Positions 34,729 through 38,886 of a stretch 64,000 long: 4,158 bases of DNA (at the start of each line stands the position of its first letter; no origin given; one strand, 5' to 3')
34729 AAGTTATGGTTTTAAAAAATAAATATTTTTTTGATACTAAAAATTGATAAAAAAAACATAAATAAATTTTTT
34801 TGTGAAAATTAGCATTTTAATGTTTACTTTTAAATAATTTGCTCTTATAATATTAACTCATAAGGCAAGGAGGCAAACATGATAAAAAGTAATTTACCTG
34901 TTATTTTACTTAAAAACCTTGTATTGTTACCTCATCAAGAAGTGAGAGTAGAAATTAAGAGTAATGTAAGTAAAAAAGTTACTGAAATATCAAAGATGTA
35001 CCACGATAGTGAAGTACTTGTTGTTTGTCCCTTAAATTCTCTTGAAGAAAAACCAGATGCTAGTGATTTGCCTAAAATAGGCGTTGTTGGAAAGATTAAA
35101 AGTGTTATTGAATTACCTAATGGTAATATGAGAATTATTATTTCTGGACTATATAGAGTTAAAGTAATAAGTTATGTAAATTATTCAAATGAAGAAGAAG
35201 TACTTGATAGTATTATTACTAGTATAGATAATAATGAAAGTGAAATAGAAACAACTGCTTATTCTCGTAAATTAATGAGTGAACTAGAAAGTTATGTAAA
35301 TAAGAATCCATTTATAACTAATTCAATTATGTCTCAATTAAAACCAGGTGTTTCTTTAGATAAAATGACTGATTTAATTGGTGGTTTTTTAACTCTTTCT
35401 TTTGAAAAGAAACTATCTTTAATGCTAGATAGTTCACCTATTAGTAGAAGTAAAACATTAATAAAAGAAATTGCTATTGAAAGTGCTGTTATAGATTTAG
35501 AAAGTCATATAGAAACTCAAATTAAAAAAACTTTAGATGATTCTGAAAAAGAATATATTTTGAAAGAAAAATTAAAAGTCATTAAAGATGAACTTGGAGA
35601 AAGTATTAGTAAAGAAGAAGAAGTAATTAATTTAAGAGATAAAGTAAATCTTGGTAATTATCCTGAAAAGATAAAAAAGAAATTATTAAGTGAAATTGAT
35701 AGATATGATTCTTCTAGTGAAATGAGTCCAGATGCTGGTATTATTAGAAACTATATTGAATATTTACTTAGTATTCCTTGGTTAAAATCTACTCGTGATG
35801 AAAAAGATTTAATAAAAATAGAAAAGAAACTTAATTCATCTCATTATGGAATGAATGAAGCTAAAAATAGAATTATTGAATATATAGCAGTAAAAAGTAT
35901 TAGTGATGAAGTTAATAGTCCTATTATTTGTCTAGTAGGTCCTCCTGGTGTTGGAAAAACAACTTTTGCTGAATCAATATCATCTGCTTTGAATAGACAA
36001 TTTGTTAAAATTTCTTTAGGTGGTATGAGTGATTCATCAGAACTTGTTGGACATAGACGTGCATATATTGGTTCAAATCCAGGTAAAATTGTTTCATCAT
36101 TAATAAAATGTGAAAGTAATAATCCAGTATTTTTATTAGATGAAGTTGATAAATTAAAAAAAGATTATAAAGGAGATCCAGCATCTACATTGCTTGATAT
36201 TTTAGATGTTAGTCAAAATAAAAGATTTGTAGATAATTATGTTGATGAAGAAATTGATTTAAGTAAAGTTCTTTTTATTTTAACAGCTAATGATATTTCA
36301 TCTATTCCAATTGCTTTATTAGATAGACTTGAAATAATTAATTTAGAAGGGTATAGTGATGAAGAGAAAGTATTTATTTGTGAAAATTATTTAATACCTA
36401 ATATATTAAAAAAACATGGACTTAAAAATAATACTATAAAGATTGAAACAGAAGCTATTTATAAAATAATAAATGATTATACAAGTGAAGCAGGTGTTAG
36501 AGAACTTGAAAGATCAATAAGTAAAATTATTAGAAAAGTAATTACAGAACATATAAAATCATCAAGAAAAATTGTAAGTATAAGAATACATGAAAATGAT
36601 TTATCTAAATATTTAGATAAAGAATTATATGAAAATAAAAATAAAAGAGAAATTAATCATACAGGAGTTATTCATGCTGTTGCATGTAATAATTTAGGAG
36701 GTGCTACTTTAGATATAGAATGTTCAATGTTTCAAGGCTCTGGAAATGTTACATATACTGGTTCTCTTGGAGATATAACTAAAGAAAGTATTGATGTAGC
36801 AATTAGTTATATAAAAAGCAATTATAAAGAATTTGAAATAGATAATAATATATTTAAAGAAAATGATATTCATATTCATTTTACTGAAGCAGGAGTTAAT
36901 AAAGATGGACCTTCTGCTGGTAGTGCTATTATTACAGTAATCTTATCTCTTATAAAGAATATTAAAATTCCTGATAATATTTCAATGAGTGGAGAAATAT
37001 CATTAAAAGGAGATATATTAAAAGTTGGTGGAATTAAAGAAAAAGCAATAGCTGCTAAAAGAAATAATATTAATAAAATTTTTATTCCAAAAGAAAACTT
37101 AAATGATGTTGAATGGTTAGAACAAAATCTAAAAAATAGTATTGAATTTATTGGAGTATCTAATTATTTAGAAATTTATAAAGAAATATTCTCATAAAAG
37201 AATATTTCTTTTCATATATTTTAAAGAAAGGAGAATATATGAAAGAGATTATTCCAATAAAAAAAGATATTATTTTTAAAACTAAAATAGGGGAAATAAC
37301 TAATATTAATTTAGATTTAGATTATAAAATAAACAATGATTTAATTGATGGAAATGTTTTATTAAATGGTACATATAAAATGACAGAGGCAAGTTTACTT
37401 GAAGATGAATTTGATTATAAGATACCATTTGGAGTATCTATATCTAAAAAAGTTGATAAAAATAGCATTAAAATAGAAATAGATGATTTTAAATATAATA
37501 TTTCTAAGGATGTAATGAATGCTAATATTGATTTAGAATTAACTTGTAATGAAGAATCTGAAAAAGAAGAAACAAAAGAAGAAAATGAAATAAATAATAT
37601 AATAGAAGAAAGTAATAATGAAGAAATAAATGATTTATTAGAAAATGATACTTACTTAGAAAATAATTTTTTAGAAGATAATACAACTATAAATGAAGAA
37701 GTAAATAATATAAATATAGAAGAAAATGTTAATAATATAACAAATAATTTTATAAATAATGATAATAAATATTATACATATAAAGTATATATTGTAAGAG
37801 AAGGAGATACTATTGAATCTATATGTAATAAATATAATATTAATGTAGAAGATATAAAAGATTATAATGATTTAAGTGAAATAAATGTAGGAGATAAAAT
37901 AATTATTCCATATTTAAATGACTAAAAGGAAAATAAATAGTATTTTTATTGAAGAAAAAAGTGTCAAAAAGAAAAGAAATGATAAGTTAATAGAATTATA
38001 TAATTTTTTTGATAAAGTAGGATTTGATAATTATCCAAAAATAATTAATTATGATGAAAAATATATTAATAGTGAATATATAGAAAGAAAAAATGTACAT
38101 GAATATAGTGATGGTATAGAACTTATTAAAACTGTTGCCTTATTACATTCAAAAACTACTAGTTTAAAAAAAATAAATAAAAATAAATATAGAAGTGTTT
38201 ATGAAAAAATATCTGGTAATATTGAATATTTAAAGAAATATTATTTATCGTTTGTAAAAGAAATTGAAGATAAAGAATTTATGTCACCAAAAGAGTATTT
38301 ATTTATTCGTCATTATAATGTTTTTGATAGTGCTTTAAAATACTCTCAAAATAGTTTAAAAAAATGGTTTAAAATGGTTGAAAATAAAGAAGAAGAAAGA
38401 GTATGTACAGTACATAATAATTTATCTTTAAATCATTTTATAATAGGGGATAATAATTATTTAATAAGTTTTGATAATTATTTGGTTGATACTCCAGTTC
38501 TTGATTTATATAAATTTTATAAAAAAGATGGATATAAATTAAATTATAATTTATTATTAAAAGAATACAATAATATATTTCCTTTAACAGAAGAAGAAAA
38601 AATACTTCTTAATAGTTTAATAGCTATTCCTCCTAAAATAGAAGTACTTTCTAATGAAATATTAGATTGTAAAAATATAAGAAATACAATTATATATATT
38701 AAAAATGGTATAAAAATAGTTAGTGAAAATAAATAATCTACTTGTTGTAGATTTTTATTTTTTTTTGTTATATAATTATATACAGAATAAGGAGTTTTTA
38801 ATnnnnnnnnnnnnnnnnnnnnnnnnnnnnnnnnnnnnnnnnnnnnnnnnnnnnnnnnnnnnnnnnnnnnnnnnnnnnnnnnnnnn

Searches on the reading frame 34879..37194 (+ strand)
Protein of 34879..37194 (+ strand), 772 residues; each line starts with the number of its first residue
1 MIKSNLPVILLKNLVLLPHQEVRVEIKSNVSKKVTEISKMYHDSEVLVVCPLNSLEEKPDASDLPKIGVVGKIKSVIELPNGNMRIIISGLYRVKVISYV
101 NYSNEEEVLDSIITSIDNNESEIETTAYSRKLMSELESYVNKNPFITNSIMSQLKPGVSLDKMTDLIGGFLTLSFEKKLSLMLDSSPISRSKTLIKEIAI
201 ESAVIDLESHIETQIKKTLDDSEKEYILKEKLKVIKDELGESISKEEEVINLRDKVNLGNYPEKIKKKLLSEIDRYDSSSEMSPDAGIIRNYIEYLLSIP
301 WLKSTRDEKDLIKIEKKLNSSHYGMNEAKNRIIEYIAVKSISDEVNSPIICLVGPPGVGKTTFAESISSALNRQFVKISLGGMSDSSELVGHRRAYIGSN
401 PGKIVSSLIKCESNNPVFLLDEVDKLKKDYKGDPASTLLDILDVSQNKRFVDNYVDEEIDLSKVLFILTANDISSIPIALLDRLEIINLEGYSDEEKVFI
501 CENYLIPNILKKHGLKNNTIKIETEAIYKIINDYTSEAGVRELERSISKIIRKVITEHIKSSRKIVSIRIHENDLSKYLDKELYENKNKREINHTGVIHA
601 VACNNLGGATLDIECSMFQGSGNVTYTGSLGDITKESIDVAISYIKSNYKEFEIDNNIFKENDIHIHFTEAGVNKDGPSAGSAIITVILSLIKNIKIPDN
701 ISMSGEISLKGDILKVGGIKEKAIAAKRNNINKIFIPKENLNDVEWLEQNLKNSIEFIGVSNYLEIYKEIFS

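Call 38: find_related_loci(query=window:34879-37194:+, collection=genome_contigs, flank=1000)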
Query window:34879-37194:+ (772 aa) in genome_contigs; peptide patterns used: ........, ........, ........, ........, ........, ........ (x = any residue, [..] = any of these).
120 stretches matched a pattern; 45 encode a relative of the query (tblastn E <= 1e-3); 44 distinct loci.
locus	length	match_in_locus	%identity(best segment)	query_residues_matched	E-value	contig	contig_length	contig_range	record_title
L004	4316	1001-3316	82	1-772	0e+0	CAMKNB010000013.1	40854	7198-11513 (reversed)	MAG: uncultured Tenericutes bacterium isolate SRR12081293_bin.88_metaWRAP_v1.3_MAG genome assembly, contig: ERZ12289773.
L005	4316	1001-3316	81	1-772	0e+0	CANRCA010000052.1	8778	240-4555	MAG: uncultured Bacilli bacterium isolate Lapin-027__bin88 genome assembly, contig: Lapin-027__NODE_8383_length_8778_cov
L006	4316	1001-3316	79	1-772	0e+0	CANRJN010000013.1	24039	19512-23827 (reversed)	MAG: uncultured Bacilli bacterium isolate Lapin-021__bin67 genome assembly, contig: Lapin-021__NODE_2345_length_24039_co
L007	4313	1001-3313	79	1-771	0e+0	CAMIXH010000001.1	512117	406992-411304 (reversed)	MAG: uncultured Tenericutes bacterium isolate SRR12081296_bin.39_metaWRAP_v1.3_MAG genome assembly, contig: ERZ12289772.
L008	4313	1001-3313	78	1-771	0e+0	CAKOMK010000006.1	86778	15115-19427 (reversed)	MAG: uncultured Bacilli bacterium isolate REFINED_METABAT215_TOP10_CONTIGS_1500_ASSEMBLY_K77_MERGED__Hadza_MoBio_hadza-E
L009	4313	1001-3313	76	1-771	0e+0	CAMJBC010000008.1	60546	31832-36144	MAG: uncultured Tenericutes bacterium isolate SRR12081297_bin.39_metaWRAP_v1.3_MAG genome assembly, contig: ERZ12289777.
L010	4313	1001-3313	77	1-771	0e+0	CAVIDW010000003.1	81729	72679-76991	bacterium isolate H07617-L1_cleanbin_000040 genome assembly, contig: Spades_H07617-L1_contig_107, whole genome shotgun s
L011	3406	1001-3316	77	1-772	0e+0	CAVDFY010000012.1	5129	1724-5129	bacterium isolate G02607-L1_cleanbin_000033 genome assembly, contig: Spades_G02607-L1_contig_4785, whole genome shotgun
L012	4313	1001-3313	77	1-771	0e+0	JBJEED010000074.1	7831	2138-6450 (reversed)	MAG: Bacilli bacterium isolate LOHA09_bin.008 NODE_5463_length_7831_cov_11.917052, whole genome shotgun sequence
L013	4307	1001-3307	77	1-769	0e+0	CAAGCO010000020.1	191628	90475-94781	MAG TPA_asm: Bacilli bacterium, isolate HGM10772, WGS project CAAGCO010000000 data, contig: SRS476120_52_k119_213528, wh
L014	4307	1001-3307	77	1-769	0e+0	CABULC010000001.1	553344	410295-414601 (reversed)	MAG TPA_asm: uncultured Clostridium sp. isolate MGYG-HGUT-04102 genome assembly, contig: GUT_GENOME256424_1, whole genom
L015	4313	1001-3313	76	1-771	0e+0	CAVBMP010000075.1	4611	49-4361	Bacteroides helcogenes isolate SRR8978225_cleanbin_000006 genome assembly, contig: Spades_SRR8978225_contig_1501, whole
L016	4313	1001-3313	76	1-771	0e+0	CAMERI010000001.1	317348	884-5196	MAG: uncultured bacterium isolate SRR11489791_bin.18_metaWRAP_v1.3_MAG genome assembly, contig: ERZ11466804.2, whole gen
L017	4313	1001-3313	75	1-771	0e+0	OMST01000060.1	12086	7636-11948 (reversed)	uncultured Clostridiales bacterium isolate RUG840 genome assembly, contig: k87_29170916, whole genome shotgun sequence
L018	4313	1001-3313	76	1-771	0e+0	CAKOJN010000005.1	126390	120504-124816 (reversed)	MAG: uncultured Bacilli bacterium isolate REFINED_METABAT215_TOP10_CONTIGS_1500_ASSEMBLY_K77_MERGED__Hadza_MoBio_hadza-I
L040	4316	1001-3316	82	1-772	0e+0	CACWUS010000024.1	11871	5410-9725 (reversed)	MAG: uncultured Erysipelotrichaceae bacterium isolate RUG10929 genome assembly, contig: RUG10929_asm_24, whole genome sh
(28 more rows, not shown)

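Call 87: find_related_loci(query=window:34879-37194:+, collection=genome_contigs, flank=10000)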
Query window:34879-37194:+ (772 aa) in genome_contigs; peptide patterns used: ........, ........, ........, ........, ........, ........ (x = any residue, [..] = any of these).
120 stretches matched a pattern; 45 encode a relative of the query (tblastn E <= 1e-3); 44 distinct loci.
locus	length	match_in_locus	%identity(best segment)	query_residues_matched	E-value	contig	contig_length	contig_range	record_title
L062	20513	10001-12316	82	1-772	0e+0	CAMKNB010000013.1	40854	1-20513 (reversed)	MAG: uncultured Tenericutes bacterium isolate SRR12081293_bin.88_metaWRAP_v1.3_MAG genome assembly, contig: ERZ12289773.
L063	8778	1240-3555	81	1-772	0e+0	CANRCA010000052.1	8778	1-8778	MAG: uncultured Bacilli bacterium isolate Lapin-027__bin88 genome assembly, contig: Lapin-027__NODE_8383_length_8778_cov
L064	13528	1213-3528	79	1-772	0e+0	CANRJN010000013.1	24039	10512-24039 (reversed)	MAG: uncultured Bacilli bacterium isolate Lapin-021__bin67 genome assembly, contig: Lapin-021__NODE_2345_length_24039_co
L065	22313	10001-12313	79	1-771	0e+0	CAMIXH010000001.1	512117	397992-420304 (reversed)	MAG: uncultured Tenericutes bacterium isolate SRR12081296_bin.39_metaWRAP_v1.3_MAG genome assembly, contig: ERZ12289772.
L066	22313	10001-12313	78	1-771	0e+0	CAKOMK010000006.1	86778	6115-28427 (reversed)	MAG: uncultured Bacilli bacterium isolate REFINED_METABAT215_TOP10_CONTIGS_1500_ASSEMBLY_K77_MERGED__Hadza_MoBio_hadza-E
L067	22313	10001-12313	76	1-771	0e+0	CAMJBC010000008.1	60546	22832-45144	MAG: uncultured Tenericutes bacterium isolate SRR12081297_bin.39_metaWRAP_v1.3_MAG genome assembly, contig: ERZ12289777.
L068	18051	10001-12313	77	1-771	0e+0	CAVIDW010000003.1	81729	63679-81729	bacterium isolate H07617-L1_cleanbin_000040 genome assembly, contig: Spades_H07617-L1_contig_107, whole genome shotgun s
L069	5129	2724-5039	77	1-772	0e+0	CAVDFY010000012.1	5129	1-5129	bacterium isolate G02607-L1_cleanbin_000033 genome assembly, contig: Spades_G02607-L1_contig_4785, whole genome shotgun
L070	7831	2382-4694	77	1-771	0e+0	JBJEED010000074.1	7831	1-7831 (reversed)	MAG: Bacilli bacterium isolate LOHA09_bin.008 NODE_5463_length_7831_cov_11.917052, whole genome shotgun sequence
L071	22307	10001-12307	77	1-769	0e+0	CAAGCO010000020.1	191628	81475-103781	MAG TPA_asm: Bacilli bacterium, isolate HGM10772, WGS project CAAGCO010000000 data, contig: SRS476120_52_k119_213528, wh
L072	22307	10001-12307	77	1-769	0e+0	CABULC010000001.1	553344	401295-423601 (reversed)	MAG TPA_asm: uncultured Clostridium sp. isolate MGYG-HGUT-04102 genome assembly, contig: GUT_GENOME256424_1, whole genom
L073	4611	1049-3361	76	1-771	0e+0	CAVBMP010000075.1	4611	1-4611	Bacteroides helcogenes isolate SRR8978225_cleanbin_000006 genome assembly, contig: Spades_SRR8978225_contig_1501, whole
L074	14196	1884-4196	76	1-771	0e+0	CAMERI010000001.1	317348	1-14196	MAG: uncultured bacterium isolate SRR11489791_bin.18_metaWRAP_v1.3_MAG genome assembly, contig: ERZ11466804.2, whole gen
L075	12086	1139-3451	75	1-771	0e+0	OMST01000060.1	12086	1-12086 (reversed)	uncultured Clostridiales bacterium isolate RUG840 genome assembly, contig: k87_29170916, whole genome shotgun sequence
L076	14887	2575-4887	76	1-771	0e+0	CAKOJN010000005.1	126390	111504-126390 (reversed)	MAG: uncultured Bacilli bacterium isolate REFINED_METABAT215_TOP10_CONTIGS_1500_ASSEMBLY_K77_MERGED__Hadza_MoBio_hadza-I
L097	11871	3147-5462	82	1-772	0e+0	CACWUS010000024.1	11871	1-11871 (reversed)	MAG: uncultured Erysipelotrichaceae bacterium isolate RUG10929 genome assembly, contig: RUG10929_asm_24, whole genome sh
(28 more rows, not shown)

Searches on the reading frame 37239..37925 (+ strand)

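Call 26: search_protein_families(library=pfam, proteins=[window:37239-37925:+], max_evalue=1)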
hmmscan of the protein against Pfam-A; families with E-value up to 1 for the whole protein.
window:37239-37925:+ (228 aa): 3 families
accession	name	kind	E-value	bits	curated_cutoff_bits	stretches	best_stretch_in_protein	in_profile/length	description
PF01476.26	LysM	-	1.4e-11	44.6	20.9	1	184-224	1-43/43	LysM domain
PF23473.1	LysM3_LYK4_5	-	9.1e-05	22.9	29.3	1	184-215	5-36/48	LYK4/5 LysM3 domain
PF23577.1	LysM_RLK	-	0.0043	17.5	27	1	186-221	5-40/44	LysM domain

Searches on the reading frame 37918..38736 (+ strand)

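Call 26: search_protein_families(library=pfam, proteins=[window:37918-38736:+], max_evalue=1)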
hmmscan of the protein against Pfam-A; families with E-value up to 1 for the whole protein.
window:37918-38736:+ (272 aa): 3 families
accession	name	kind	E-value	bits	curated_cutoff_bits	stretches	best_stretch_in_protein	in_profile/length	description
PF24094.1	DEATH_SH3BP4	-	0.021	15.3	27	1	130-169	45-84/107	SH3BP4, DEATH domain-like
PF06385.17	Baculo_LEF-11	-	0.049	14.6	22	1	1-99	2-90/93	Baculovirus LEF-11 protein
PF14156.11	AbbA_antirepres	-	0.58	10.5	27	1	224-253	11-40/63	Antirepressor AbbA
